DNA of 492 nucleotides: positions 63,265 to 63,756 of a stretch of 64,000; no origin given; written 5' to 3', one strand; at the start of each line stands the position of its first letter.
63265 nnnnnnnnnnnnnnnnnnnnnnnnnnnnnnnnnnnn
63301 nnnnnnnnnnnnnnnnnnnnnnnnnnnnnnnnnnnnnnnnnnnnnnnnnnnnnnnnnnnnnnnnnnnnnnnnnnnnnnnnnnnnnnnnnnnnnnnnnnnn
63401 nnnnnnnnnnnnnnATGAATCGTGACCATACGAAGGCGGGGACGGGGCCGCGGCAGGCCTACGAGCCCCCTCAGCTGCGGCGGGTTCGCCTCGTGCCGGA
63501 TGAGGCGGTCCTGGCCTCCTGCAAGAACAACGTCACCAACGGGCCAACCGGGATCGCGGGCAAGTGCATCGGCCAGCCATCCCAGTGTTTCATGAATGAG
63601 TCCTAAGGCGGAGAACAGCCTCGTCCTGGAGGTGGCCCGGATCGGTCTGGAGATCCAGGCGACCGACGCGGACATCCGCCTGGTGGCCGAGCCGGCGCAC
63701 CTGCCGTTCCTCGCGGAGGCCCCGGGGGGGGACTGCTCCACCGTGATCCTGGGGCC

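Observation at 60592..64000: Compact operon of NTP_transf_5-like protein, PqqD-like RRE, radical SAM/SPASM enzyme and a Cys peptide: candidate uncharacterised RiPP system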

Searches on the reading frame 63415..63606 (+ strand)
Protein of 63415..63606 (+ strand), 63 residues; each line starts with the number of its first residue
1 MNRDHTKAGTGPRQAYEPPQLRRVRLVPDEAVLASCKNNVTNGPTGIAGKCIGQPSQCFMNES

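Call 3: search_protein_families(library=pfam, proteins=[window:63415-63603:+], max_evalue=1)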
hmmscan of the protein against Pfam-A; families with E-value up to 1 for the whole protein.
window:63415-63603:+ (63 aa): 0 families

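Call 4: search_protein_families(library=ncbifam, proteins=[window:63415-63603:+], max_evalue=1)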
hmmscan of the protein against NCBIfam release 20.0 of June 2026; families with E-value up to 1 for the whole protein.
window:63415-63603:+ (63 aa): 0 families
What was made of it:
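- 63415..63606 (+): ORF4, 63-aa precursor peptide. The leader motif YEPPQL lies at 63460-63477. Cys36-Lys37 lies at 63520-63525, Cys51 at 63565-63567 and Cys58 at 63586-63588. The C-terminal Ser63 lies at 63601-63603. No Pfam or NCBIfam family (calls 3, 4).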

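Call 6: find_encoding_contigs(protein=window:63415-63606:+, flank=10000, max_places=6)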
Protein window:63415-63606:+ (63 aa): 1 contig read that carries it; 1 place shown.
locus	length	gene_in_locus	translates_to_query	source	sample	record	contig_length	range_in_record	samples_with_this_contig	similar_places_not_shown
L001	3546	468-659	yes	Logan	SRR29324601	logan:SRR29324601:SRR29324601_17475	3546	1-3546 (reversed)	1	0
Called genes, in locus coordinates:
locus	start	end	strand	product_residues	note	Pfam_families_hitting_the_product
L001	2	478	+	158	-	?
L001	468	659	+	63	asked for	-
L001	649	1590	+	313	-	PF27840:ScmC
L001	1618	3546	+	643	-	?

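Call 10: search_protein_families(library=pfam, proteins=[L001:649-1587:+, L001:1618-3546:+], max_evalue=1)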
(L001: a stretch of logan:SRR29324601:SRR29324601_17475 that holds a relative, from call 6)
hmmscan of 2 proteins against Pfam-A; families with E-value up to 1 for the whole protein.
L001:649-1587:+ (313 aa): 4 families
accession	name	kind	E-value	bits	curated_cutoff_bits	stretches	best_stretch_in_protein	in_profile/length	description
PF13671.12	AAA_33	-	0.002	18.9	27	1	163-199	3-39/143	AAA domain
PF07475.17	Hpr_kinase_C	-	0.013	15.5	33.3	1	150-200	9-58/171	HPr Serine kinase C-terminal domain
PF01330.27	RuvA_N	-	0.048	14.2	23.6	0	4-23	12-31/61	RuvA N terminal domain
PF01293.25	PEPCK_ATP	-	0.26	10.4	26.5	1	153-199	201-246/465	Phosphoenolpyruvate carboxykinase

L001:1618-3546:+ (643 aa): 4 families
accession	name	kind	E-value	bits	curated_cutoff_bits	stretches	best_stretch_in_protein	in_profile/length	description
PF00437.27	T2SSE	-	5.9e-08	32.2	24.9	2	193-241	120-168/370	Type II/IV secretion system protein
PF01966.28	HD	-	0.0065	17.2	22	1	555-591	2-37/116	HD domain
PF08668.18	HDOD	-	0.086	12.8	22.9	1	553-593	94-133/196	HDOD domain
PF18073.7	Zn_ribbon_LapB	-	0.11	12.6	25.7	1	346-359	13-26/28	Rubredoxin metal binding domain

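Call 11: search_protein_families(library=ncbifam, proteins=[L001:649-1587:+, L001:1618-3546:+], max_evalue=1)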
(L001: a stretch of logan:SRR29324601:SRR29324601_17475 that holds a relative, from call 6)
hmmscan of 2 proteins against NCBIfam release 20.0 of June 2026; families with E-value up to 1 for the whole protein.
L001:649-1587:+ (313 aa): 10 families
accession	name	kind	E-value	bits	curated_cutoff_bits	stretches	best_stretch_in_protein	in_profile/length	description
TIGR04249.1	SCM_chp_ScmC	equivalog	1.9e-09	37.3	125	1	141-253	118-236/292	SynChlorMet cassette protein ScmC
TIGR04355.1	HprK_rel_B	hypoth_equivalog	5.8e-09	35.5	200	1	141-208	138-204/351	HprK-related kinase B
NF006821.0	PRK09344.1-3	subfamily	0.015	13.9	369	1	160-200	223-266/525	phosphoenolpyruvate carboxykinase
TIGR04352.1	HprK_rel_A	equivalog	0.028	13.5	200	1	145-197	94-145/280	HprK-related kinase A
TIGR00679.1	hpr-ser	equivalog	0.031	13.5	240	1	149-198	133-181/300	HPr(Ser) kinase/phosphatase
TIGR03922.1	T7SS_EccA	equivalog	0.066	11.7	466.65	1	156-194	309-348/557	type VII secretion AAA-ATPase EccA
NF006429.0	PRK08691.1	equivalog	0.068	11.7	969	1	204-266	647-705/709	DNA polymerase III subunits gamma and tau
TIGR00955.1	3a01204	subfamily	0.14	10.7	736.35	1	144-175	36-67/617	pigment precursor permease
TIGR02397.1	dnaX_nterm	equivalog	0.23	10.7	250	1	161-178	38-55/355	DNA polymerase III subunit gamma/tau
NF041574.1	antitoxPezT_Strep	equivalog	0.24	10.6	470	1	134-180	7-53/251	type II toxin-antitoxin system toxin PezT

L001:1618-3546:+ (643 aa): 6 families
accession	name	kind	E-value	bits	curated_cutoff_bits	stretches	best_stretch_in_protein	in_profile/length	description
TIGR02533.1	type_II_gspE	equivalog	1.8e-08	33.5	630.25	2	296-408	328-432/486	type II secretion system ATPase GspE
TIGR02538.1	type_IV_pilB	equivalog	7.7e-08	31.4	675.65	1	297-407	402-507/564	type IV-A pilus assembly ATPase PilB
NF053534.1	T4PilAsmATPsTfpB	equivalog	0.00016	20.2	850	1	195-407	316-527/584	type IV pilus assembly ATPase TfpB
TIGR01420.1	pilT_fam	subfamily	0.0025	17.1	319.1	1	194-233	105-140/343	PilT/PilU family type 4a pilus ATPase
NF007755.0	PRK10436.1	equivalog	0.0047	15.6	617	1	193-233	197-237/465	type II secretion system protein GspE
TIGR00277.1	HDIG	domain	0.23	11.3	27.6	1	554-591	5-40/84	HDIG domain-containing metalloprotein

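Call 37: find_homologous_proteins(query=A3, max_evalue=0.01)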
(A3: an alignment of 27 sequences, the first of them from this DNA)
Query A3 (27 sequences) (63 aa, profile of the alignment): 248 proteins with E <= 0.01 among 335 candidates; the best 120 are listed.
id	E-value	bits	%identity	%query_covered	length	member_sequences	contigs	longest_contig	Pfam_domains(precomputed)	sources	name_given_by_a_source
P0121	7.3e-17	79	59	100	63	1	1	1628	-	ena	-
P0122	6.5e-16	76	65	100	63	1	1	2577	-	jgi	jgi:hypothetical protein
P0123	7.2e-16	76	59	100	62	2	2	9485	-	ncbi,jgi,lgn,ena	-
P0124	7.9e-16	75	69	97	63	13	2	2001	-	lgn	-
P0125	1.4e-15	75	60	100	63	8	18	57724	-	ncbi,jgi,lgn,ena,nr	ncbi:MAG: hypothetical protein DMF51_11035 [Acidobacteria bacterium]|nr:MAG: hypothetical protein DM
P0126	1.4e-15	75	54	100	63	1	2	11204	-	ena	-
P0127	1.5e-15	75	59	100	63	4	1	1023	-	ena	-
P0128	1.6e-15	74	52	100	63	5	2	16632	-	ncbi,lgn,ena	-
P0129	1.7e-15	74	63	100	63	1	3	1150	-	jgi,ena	-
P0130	1.7e-15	74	59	100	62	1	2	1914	-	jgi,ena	-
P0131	1.9e-15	74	63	100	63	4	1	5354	-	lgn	-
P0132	2.1e-15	74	62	100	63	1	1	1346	-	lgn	-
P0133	2.4e-15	74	75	90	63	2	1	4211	-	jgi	jgi:hypothetical protein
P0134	2.4e-15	74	60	100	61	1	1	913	-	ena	-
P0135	2.9e-15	74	60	100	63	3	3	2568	-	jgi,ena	-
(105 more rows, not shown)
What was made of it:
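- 248 word-indexed hits, all named 'hypothetical' (call 37).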

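Call 43: find_homologous_proteins(query=L001:649-1587:+, max_evalue=0.00001)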
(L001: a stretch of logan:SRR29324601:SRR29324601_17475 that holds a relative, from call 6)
Query L001:649-1587:+ (313 aa): 589 proteins with E <= 0.00001 among 6895 candidates; the best 120 are listed.
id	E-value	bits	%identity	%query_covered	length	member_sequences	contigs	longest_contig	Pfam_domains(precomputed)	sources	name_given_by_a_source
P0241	4.9e-210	714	100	100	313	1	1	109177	PF27840.1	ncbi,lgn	ncbi:MAG: hypothetical protein ACE5JH_00440 [Acidobacteriota bacterium]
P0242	9.9e-154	529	75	100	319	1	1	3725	PF27840.1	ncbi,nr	ncbi:MAG TPA: hypothetical protein VFT43_02790 [Candidatus Polarisedimenticolia bacterium]|nr:hypoth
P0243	1.3e-152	526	79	95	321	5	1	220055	PF27840.1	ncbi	-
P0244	2.6e-151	521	79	93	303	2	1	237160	PF27840.1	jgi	jgi:hypothetical protein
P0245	2.2e-149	515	78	93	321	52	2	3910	PF27840.1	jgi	-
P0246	4.6e-149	514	73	95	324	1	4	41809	PF27840.1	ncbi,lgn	-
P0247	9.0e-149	513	77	95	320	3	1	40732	PF27840.1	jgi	jgi:hypothetical protein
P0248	5.9e-148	510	77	93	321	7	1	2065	PF27840.1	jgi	jgi:hypothetical protein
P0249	7.8e-148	510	74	97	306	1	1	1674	PF27840.1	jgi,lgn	-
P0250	3.6e-147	508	75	95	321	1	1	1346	PF27840.1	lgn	-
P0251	5.8e-147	507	73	99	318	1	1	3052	PF07475.18,PF27840.1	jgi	jgi:hypothetical protein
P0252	5.9e-147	507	77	93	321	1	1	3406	PF27840.1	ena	-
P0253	6.5e-147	507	77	93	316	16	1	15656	PF27840.1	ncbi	-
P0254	7.2e-147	507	73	100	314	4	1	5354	PF27840.1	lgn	-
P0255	9.2e-147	506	73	100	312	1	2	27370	PF27840.1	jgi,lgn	jgi:hypothetical protein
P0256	1.1e-146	506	77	93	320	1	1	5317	PF27840.1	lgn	-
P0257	1.1e-146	506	76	96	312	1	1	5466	PF07475.18,PF27840.1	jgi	jgi:hypothetical protein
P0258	1.4e-146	506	74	97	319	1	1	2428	PF27840.1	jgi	jgi:hypothetical protein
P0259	1.6e-146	506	77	93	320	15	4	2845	PF27840.1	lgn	-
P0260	2.6e-146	505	74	96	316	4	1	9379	PF27840.1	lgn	-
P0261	4.8e-146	504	75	93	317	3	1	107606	PF27840.1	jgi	jgi:hypothetical protein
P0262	6.0e-146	504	77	93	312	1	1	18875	PF27840.1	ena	-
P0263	9.8e-146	503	74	97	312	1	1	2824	PF27840.1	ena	-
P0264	1.3e-145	503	74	95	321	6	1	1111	PF27840.1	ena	-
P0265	1.5e-145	502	73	97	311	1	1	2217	PF27840.1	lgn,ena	-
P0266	1.8e-145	502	76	93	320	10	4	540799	PF27840.1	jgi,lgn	jgi:hypothetical protein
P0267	2.1e-145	502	73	99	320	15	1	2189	PF27840.1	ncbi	-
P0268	3.8e-145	501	72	95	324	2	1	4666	PF27840.1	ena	-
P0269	4.2e-145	501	74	96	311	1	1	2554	PF27840.1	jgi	jgi:hypothetical protein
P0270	7.7e-145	500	76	93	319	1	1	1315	PF27840.1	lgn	-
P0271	1.1e-144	499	77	93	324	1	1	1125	PF27840.1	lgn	-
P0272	2.1e-144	499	73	95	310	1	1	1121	PF27840.1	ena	-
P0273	5.8e-144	497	73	95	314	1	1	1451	PF27840.1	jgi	jgi:hypothetical protein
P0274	1.9e-143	495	73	96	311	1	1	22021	PF27840.1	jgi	jgi:hypothetical protein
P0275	2.2e-143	495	76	91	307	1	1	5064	PF27840.1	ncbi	-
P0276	2.5e-143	495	71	100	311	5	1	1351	PF07475.18,PF27840.1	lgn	-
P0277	4.9e-143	494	75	93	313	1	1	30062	PF27840.1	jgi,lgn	-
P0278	8.6e-143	493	73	97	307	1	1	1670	PF07475.18,PF27840.1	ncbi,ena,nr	ncbi:MAG TPA: hypothetical protein VNL37_03870 [Candidatus Polarisedimenticolia bacterium]|nr:hypoth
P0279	1.0e-142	493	76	90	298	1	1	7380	PF27840.1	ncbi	-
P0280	2.2e-142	492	71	96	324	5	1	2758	PF27840.1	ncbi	-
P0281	7.8e-142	490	72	97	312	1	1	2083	PF27840.1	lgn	-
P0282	1.3e-141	489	72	95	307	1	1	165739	PF07475.18,PF27840.1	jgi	jgi:hypothetical protein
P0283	1.6e-141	489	74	95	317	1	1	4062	PF27840.1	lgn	-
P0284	2.4e-141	489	72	95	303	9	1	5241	PF27840.1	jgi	-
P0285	2.4e-141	489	73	96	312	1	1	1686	PF07475.18,PF27840.1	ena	-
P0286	2.7e-141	488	73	96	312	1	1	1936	PF27840.1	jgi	jgi:hypothetical protein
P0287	4.9e-141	487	74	93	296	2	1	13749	PF27840.1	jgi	jgi:hypothetical protein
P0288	5.7e-141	487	70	100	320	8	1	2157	PF27840.1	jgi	jgi:hypothetical protein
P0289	1.6e-140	486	73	94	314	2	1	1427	PF27840.1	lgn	-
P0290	1.6e-140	486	76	93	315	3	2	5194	PF27840.1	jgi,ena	-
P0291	3.8e-140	485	75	93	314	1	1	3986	PF27840.1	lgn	-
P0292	3.9e-140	485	72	93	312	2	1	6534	PF27840.1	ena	-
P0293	5.0e-140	484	71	98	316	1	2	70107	PF27840.1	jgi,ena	jgi:hypothetical protein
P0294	7.8e-140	484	70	96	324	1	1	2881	PF27840.1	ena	-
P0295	2.1e-139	482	72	96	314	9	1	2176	PF07475.18,PF27840.1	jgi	-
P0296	3.6e-139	481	72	96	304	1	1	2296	PF27840.1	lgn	-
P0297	4.6e-139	481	75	92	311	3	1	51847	PF27840.1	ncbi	-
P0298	1.1e-137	476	72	96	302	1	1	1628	PF07475.18,PF27840.1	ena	-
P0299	1.9e-137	476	71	96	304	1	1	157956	PF27840.1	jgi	jgi:hypothetical protein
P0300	9.2e-136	470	71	96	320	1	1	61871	PF07475.18,PF27840.1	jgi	jgi:hypothetical protein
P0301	1.4e-134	466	76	87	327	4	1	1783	PF27840.1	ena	-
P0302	5.3e-132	458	68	96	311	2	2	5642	PF07475.18,PF27840.1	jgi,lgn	jgi:hypothetical protein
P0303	1.7e-131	456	67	96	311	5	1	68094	PF07475.18,PF27840.1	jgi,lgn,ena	-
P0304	6.3e-131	454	67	96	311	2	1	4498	PF07475.18,PF27840.1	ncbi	-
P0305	1.6e-130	453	68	93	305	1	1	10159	PF27840.1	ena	-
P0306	1.6e-130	453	67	96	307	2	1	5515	PF27840.1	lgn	-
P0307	2.2e-130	453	66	95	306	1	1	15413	PF27840.1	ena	-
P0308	3.6e-130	452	66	96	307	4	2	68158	PF27840.1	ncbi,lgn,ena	-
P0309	2.3e-128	446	65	96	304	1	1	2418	PF27840.1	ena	-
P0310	2.4e-128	446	66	96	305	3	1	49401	PF27840.1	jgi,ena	-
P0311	3.3e-128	445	65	96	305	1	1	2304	PF27840.1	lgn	-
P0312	6.9e-128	444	67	96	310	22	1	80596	PF27840.1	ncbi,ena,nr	ncbi:MAG TPA: hypothetical protein VFC25_03795 [Verrucomicrobiae bacterium]|nr:hypothetical protein 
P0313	1.0e-127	444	65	96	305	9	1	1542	PF27840.1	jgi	jgi:hypothetical protein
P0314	1.6e-127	443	64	96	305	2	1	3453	PF27840.1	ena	-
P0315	2.2e-127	443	65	96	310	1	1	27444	PF27840.1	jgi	jgi:hypothetical protein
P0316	3.2e-127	442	64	95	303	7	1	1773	PF27840.1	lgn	-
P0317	6.2e-127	441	65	95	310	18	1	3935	PF27840.1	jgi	jgi:hypothetical protein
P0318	1.7e-126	440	67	95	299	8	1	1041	PF27840.1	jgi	jgi:hypothetical protein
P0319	1.7e-126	440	64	96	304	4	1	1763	PF27840.1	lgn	-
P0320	1.8e-126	440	64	96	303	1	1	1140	PF27840.1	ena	-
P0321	8.0e-126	438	65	97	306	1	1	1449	PF27840.1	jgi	jgi:hypothetical protein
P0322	9.9e-126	437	66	93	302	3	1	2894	PF27840.1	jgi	-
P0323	1.3e-125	437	62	95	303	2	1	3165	PF27840.1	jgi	-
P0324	2.9e-125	436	66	94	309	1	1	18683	PF27840.1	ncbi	-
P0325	3.3e-125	436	64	94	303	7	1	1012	PF27840.1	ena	-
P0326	7.0e-125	434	67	93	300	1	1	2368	PF27840.1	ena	-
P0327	1.1e-124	434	81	74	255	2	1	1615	PF27840.1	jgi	-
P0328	2.3e-124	433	64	95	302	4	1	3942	PF27840.1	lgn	-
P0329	3.4e-124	432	67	93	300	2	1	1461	PF27840.1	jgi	jgi:hypothetical protein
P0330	4.0e-124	432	63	98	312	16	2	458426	PF27840.1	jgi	jgi:hypothetical protein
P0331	1.2e-123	430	65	94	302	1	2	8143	PF27840.1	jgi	jgi:hypothetical protein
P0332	1.5e-123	430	81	74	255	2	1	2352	PF27840.1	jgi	-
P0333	2.0e-123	430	62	96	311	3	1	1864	PF27840.1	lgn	-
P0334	2.6e-123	429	64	95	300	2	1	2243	PF27840.1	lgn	-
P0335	2.9e-123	429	63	98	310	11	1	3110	PF27840.1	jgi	jgi:hypothetical protein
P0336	1.5e-122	427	63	94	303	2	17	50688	PF27840.1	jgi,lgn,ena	jgi:hypothetical protein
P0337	2.0e-122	426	66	92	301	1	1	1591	PF27840.1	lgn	-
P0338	4.4e-122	425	61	95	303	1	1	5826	PF27840.1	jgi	jgi:hypothetical protein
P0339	5.9e-122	425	65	94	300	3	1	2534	PF27840.1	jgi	jgi:hypothetical protein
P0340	8.0e-122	424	76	79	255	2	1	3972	PF27840.1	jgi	jgi:hypothetical protein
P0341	1.3e-121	424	65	95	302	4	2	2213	PF27840.1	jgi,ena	-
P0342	2.0e-121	423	65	93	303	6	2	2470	PF07475.18,PF27840.1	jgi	jgi:hypothetical protein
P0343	1.1e-120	421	65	95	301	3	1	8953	PF27840.1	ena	-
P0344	5.8e-120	418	79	74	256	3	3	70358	PF27840.1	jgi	jgi:hypothetical protein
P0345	7.8e-109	382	73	75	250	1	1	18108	PF27840.1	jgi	jgi:hypothetical protein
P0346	3.1e-96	340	56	92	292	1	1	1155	PF27840.1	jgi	-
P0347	4.0e-93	330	73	65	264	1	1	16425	PF27840.1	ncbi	-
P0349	1.3e-81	292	73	56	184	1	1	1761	PF07475.18,PF27840.1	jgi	jgi:hypothetical protein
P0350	2.4e-81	291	76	57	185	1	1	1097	PF27840.1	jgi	-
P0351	6.2e-79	283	74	55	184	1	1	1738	PF27840.1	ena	-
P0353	5.9e-78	280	67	58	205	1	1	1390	PF27840.1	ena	-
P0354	3.3e-59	219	45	89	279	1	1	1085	PF27840.1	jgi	jgi:hypothetical protein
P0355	8.5e-57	211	40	93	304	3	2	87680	PF27840.1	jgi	-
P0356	1.5e-56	210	38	91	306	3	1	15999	PF27840.1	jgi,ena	-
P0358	1.2e-55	207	45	73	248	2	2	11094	PF27840.1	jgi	jgi:hypothetical protein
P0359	2.6e-55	206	46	73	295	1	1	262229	PF27840.1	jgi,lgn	jgi:hypothetical protein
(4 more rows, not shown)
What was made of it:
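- Closest known: SynChlorMet. Same: The kinase carries the precomputed Pfam ScmC hit (calls 6, 43).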

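Call 47: search_solved_structures(query=A5, max_evalue=1, show_alignments=1)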
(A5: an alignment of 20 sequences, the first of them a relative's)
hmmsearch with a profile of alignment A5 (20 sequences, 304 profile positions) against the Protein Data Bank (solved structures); distinct sequences matched with E-value up to 1: 83 (the best 60 are shown).
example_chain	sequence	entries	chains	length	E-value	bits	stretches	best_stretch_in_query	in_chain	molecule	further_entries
6fn1_A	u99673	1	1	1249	0.00018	24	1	157-181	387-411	Human-mouse chimeric ABCB1 (ABCBHM)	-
6fn4_A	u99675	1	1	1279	0.00019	24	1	157-181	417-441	Apo form of Human-mouse chimeric ABCB1 (ABCB1HM) in complex with Antigen binding fragment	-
8sa0_A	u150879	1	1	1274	0.0011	21.5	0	157-181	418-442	ATP-dependent translocase ABCB1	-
6qex_A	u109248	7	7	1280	0.0011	21.5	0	157-181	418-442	Multidrug resistance protein 1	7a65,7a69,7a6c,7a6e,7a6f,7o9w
8gmg_A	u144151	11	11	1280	0.0011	21.5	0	157-181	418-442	ATP-dependent translocase ABCB1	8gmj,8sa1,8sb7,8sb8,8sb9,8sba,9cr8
6c0v_A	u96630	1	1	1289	0.0011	21.5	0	157-181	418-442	Multidrug resistance protein 1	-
8y6h_A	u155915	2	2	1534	0.0016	20.9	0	157-181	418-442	ATP-dependent translocase ABCB1,mNeonGreen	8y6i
9oe1_A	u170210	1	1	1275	0.0022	20.5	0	157-181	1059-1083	ATP-binding cassette, sub-family B (MDR/TAP), member 4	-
9ody_A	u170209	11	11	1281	0.0022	20.5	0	157-181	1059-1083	ATP-binding cassette, sub-family B (MDR/TAP), member 4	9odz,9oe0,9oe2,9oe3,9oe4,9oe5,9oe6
6s7p_A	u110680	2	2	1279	0.0032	20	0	157-180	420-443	Phosphatidylcholine translocator ABCB4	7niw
7niu_A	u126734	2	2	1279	0.0032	20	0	157-180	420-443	Isoform 2 of Phosphatidylcholine translocator ABCB4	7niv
1jb1_A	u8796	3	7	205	0.0035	19.9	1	150-201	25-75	HPRK PROTEIN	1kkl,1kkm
6c2u_A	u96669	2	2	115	0.0038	19.7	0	162-182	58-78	phosphate-loop protein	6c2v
2qmh_A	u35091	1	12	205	0.0038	19.7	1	150-201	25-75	HPr kinase/phosphorylase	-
9nfi_A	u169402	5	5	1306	0.0049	19.4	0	157-180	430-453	Permeability Glycoprotein (P-gp)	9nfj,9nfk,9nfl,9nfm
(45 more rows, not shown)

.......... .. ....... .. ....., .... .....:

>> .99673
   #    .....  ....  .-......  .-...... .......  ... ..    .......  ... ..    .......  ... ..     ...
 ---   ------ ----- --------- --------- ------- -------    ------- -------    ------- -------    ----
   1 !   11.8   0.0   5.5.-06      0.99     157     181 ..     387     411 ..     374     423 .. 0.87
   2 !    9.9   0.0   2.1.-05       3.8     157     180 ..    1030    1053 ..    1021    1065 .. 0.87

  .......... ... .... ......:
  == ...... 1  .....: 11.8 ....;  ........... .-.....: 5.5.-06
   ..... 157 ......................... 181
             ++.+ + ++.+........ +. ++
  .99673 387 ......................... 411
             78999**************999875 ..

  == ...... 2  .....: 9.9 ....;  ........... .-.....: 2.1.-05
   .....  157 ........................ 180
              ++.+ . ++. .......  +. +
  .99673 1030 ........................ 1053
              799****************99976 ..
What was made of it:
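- Tried and rejected: The kinase profile gave mostly generic P-loop hits (call 47).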

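Call 57: search_protein_representatives(alignment_id=A4)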
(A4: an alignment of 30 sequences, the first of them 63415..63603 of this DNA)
Query: 30 sequences, 59 profile positions. Proteins with E-value up to 0.001 (for the whole library): 1824; up to 1e-10: 245; up to 1e-30: 0. The best 150 are listed.
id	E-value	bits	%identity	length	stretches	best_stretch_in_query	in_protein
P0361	3.8e-20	87.3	-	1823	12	12-28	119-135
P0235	4.7e-18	80.6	-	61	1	1-59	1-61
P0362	1.1e-17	79.4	-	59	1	1-59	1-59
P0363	3.3e-17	77.9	-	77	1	9-59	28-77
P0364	3.4e-17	77.8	-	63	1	3-59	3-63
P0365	8.9e-17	76.5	-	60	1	2-59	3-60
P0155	1.4e-16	75.9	-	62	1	1-59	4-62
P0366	1.4e-16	75.9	-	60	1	1-59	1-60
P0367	1.7e-16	75.6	-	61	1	1-59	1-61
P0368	1.8e-16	75.5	-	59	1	1-59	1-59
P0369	1.9e-16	75.4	-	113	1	1-59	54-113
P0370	2.1e-16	75.3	-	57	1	3-59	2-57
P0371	2.5e-16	75.1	-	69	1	3-59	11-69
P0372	4.7e-16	74.2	-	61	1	2-59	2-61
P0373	5.8e-16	73.9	-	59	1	1-59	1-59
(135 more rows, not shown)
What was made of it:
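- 1,824 cluster representatives in the exhaustive search (call 57). It has 1,824 cluster representatives (call 57).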
